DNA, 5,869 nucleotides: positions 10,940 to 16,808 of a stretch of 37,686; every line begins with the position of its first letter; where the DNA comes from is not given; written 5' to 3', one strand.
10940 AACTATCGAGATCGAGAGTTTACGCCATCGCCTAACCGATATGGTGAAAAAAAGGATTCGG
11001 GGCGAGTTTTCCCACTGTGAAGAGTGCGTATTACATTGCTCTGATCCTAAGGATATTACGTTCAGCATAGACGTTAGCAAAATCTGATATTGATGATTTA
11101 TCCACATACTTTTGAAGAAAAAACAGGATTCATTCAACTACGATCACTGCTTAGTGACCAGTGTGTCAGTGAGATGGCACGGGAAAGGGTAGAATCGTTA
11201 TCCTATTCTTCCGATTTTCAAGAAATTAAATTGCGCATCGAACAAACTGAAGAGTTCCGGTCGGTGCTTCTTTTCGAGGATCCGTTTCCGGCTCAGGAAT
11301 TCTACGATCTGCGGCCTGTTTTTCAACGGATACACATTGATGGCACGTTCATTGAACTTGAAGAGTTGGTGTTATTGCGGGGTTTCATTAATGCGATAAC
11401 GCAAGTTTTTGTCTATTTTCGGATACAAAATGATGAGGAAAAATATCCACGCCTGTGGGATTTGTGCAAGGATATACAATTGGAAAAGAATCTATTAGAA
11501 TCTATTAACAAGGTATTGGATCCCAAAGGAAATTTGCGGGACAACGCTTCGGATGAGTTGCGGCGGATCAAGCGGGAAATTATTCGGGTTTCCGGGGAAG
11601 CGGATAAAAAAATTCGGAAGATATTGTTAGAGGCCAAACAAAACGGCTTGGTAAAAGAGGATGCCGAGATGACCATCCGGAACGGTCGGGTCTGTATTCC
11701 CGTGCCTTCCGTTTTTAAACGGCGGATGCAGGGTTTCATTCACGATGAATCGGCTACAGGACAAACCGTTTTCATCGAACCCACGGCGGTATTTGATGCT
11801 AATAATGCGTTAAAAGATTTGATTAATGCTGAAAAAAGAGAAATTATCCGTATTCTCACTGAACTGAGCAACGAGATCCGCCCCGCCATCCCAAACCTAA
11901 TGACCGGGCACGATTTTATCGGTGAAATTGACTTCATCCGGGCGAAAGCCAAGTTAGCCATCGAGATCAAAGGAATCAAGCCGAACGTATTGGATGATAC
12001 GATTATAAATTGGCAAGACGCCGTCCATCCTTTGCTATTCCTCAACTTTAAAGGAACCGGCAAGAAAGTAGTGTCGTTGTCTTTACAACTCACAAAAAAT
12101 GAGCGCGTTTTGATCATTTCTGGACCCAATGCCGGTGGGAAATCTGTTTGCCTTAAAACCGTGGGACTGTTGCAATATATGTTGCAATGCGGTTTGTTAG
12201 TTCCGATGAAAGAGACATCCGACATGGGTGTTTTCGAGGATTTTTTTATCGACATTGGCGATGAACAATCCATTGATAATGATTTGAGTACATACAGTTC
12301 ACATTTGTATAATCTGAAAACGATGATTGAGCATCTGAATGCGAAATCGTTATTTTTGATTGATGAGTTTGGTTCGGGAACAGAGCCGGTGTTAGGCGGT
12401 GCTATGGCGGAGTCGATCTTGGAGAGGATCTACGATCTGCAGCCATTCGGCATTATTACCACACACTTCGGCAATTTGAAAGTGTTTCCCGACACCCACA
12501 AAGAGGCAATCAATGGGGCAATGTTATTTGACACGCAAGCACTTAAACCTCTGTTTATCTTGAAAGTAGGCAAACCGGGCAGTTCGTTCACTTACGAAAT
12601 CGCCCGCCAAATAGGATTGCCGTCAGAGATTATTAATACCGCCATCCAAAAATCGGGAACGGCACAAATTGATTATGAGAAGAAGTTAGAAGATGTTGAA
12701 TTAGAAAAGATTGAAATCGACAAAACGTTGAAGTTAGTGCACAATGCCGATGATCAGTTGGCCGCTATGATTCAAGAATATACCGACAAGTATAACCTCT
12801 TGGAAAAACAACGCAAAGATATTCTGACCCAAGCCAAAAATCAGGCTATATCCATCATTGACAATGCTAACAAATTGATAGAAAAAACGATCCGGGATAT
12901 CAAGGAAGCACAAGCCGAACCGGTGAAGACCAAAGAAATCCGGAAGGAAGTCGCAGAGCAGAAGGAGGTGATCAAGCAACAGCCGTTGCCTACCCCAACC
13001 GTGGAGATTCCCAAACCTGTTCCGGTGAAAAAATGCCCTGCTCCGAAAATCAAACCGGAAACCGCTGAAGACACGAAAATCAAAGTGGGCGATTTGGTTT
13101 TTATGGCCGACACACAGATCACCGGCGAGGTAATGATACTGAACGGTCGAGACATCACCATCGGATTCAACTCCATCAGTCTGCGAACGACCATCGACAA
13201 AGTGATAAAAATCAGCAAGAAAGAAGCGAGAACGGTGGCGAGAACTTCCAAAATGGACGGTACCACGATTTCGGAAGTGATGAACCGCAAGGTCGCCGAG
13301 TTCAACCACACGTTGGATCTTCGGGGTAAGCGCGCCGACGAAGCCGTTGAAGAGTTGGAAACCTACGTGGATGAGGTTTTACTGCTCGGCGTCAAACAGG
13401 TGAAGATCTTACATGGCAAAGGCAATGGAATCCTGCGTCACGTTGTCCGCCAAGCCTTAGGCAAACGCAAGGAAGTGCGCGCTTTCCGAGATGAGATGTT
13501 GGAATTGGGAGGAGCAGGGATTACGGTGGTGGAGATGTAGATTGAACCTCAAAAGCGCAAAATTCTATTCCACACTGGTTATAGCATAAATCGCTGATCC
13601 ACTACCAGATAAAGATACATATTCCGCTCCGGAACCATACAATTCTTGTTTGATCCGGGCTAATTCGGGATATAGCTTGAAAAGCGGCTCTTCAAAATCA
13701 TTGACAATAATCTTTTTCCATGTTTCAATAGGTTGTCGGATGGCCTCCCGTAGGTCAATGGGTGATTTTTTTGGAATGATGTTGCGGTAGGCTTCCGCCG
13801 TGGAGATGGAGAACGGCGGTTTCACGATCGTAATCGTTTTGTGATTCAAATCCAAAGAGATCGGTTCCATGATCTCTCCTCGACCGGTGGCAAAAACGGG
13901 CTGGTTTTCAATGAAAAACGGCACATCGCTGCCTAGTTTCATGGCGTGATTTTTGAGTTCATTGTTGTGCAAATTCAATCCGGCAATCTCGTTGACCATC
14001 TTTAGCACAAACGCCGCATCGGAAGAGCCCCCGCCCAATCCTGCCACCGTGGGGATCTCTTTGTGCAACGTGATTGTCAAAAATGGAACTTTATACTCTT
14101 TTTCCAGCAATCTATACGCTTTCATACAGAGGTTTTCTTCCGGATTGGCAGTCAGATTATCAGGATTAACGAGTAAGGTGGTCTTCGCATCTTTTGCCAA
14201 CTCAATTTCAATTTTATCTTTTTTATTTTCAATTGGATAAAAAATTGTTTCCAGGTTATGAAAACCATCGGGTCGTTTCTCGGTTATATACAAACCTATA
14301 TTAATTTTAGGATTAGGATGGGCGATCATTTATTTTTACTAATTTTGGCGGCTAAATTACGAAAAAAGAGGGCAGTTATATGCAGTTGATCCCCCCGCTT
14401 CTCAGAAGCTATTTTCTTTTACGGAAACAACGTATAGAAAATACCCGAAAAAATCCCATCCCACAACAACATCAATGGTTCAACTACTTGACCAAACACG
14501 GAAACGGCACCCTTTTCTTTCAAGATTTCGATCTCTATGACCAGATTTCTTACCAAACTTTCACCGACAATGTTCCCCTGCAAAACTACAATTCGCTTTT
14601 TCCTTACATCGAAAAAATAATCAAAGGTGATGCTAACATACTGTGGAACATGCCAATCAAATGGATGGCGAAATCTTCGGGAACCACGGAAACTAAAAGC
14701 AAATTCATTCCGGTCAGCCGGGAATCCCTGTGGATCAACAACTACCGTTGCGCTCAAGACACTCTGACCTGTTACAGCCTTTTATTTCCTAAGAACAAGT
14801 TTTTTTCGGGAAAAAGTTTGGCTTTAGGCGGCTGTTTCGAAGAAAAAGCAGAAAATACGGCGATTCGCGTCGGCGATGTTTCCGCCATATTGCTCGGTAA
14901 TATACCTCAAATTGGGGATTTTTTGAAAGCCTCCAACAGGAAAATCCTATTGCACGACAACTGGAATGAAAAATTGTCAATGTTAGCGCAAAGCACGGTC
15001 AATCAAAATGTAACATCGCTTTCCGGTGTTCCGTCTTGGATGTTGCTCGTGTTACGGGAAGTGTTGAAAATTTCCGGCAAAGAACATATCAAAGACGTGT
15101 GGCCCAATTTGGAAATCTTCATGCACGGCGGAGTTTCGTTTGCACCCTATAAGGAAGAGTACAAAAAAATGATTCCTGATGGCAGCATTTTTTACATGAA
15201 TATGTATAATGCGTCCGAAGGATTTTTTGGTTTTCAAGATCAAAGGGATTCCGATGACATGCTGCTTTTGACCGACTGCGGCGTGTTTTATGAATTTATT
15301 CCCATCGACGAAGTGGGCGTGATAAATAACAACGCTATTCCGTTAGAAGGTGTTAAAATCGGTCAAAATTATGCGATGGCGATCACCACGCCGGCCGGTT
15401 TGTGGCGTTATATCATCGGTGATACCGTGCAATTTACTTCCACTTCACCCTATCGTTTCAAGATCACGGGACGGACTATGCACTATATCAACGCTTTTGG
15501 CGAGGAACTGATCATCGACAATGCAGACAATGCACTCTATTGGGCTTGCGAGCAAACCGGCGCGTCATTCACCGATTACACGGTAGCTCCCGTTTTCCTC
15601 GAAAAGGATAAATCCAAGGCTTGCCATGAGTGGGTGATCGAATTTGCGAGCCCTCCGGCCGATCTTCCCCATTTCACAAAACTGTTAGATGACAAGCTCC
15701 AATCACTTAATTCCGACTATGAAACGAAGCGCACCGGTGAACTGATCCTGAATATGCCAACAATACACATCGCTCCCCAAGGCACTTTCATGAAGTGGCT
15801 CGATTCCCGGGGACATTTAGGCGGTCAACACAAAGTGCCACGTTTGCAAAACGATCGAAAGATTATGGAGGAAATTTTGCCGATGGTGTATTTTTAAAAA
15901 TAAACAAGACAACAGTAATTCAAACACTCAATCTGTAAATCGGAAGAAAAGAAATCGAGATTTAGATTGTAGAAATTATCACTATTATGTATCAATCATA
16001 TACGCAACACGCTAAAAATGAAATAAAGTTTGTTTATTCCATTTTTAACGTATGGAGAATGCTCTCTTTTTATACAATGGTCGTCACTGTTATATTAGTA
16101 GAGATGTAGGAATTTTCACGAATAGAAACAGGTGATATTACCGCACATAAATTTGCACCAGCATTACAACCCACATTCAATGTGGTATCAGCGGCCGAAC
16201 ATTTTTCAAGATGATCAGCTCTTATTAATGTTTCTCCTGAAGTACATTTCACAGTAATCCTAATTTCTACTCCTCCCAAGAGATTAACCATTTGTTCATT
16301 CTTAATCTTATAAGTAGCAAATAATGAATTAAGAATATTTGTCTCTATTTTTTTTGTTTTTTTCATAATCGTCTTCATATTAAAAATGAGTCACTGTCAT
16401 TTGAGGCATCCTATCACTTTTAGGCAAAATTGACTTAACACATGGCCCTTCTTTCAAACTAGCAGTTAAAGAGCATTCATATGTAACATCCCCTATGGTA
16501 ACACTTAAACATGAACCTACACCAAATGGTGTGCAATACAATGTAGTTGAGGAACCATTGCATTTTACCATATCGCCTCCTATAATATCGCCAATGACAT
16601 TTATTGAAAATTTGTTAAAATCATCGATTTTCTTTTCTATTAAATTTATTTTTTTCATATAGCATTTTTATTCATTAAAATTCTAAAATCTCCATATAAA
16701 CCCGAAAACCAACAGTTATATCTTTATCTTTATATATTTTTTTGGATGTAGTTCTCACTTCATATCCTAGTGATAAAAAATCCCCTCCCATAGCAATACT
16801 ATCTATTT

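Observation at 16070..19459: Compact six-gene operon: two families of GG-leader Cys-rich peptides, each duplicated, around a radical-SAM/SPASM maturase and an FGE-fold protein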

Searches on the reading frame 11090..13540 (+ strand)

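Call 25: search_protein_families(library=pfam, proteins=[window:11090-13540:+], max_evalue=0.001)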
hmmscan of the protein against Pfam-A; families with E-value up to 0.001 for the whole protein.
window:11090-13540:+ (816 aa): 2 families
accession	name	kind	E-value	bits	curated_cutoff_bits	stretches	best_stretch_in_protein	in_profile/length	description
PF00488.27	MutS_V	-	3.4e-27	96.1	30.2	1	341-521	1-183/188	MutS domain V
PF01713.27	Smr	-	1.6e-20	73.5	25.7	1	742-816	1-76/77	Smr domain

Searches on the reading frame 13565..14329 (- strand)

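Call 25: search_protein_families(library=pfam, proteins=[window:13565-14329:-], max_evalue=0.001)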
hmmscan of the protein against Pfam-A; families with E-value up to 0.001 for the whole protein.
window:13565-14329:- (254 aa): 2 families
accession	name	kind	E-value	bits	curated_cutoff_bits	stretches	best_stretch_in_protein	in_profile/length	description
PF00288.32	GHMP_kinases_N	-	2.4e-13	50.5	22.3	1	66-140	1-84/87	GHMP kinases N terminal domain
PF08544.19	GHMP_kinases_C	-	9.6e-08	32.8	21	1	195-251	3-66/85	GHMP kinases C terminal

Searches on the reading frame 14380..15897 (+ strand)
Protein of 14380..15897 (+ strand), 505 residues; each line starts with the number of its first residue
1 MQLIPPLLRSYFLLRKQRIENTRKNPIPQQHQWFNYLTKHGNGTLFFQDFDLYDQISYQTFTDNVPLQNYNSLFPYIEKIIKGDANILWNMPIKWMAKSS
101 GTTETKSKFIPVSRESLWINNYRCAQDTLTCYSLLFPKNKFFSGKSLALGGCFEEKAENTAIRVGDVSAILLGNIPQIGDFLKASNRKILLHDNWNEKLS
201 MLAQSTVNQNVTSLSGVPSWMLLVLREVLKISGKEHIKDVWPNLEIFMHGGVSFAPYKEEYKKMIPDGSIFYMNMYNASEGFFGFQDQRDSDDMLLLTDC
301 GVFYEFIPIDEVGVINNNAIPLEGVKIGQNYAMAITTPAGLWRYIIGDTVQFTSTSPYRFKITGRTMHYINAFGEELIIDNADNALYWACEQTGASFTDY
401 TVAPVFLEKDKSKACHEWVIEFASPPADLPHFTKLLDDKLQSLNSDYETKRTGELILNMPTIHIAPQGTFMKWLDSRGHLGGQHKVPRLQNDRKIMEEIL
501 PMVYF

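Call 25: search_protein_families(library=pfam, proteins=[window:14380-15897:+], max_evalue=0.001)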
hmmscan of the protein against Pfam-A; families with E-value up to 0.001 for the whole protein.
window:14380-15897:+ (505 aa): 3 families
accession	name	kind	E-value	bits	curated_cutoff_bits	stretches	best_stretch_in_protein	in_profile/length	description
PF03321.19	GH3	-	1.7e-46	159.3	23.6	2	16-176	2-159/304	GH3 family N-terminal domain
PF23572.1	GH3_C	-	6.3e-24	85.4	23.6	1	381-494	2-119/119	GH3 family C-terminal domain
PF23571.1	GH3_M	-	3.2e-18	66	23.6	1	296-365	2-75/75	GH3 family central domain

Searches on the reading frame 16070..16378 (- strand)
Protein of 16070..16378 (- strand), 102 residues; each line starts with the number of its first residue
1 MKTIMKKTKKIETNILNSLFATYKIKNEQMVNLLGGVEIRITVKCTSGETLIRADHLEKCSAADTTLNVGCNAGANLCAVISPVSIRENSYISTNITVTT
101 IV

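Call 3: search_protein_families(library=pfam, proteins=[window:16070-16378:-], max_evalue=1)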
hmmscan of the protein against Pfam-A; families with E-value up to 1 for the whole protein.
window:16070-16378:- (102 aa): 1 family
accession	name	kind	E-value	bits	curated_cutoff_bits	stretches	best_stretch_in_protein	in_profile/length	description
PF14602.12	Hexapep_2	-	0.012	15.8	27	1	71-99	8-33/34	Hexapeptide repeat of succinyl-transferase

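Call 4: search_protein_families(library=ncbifam, proteins=[window:16070-16378:-], max_evalue=1)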
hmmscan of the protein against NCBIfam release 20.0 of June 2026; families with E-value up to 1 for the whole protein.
window:16070-16378:- (102 aa): 2 families
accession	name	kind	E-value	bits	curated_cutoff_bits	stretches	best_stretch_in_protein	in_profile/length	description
TIGR04149.1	GG_sam_targ_CFB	domain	0.0019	18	25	1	5-48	1-36/43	TIGR04149 family rSAM-modified RiPP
TIGR03587.1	Pse_Me-ase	hypoth_equivalog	0.13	12.4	112.05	1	53-82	34-63/204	pseudaminic acid biosynthesis-associated methylase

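Call 80: search_protein_families(library=padloc, proteins=[window:16070-16378:-], max_evalue=0.01)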
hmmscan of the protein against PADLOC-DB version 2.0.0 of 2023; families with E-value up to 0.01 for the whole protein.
window:16070-16378:- (102 aa): 0 families

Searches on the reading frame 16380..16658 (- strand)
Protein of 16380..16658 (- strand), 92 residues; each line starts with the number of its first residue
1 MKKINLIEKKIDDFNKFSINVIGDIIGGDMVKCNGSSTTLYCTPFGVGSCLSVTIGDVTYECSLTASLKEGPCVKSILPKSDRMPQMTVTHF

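Call 3: search_protein_families(library=pfam, proteins=[window:16380-16658:-], max_evalue=1)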
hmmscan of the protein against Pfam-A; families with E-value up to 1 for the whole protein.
window:16380-16658:- (92 aa): 0 families

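Call 4: search_protein_families(library=ncbifam, proteins=[window:16380-16658:-], max_evalue=1)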
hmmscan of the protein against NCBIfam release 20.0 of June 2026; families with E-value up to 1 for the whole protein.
window:16380-16658:- (92 aa): 1 family
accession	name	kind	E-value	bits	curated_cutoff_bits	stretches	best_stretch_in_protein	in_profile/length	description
NF005483.0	PRK07088.1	equivalog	0.23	9.5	1214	1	1-40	465-503/764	ribonucleoside-diphosphate reductase subunit alpha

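Call 80: search_protein_families(library=padloc, proteins=[window:16380-16658:-], max_evalue=0.01)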
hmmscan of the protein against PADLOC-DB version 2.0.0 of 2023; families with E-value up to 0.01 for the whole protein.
window:16380-16658:- (92 aa): 0 families
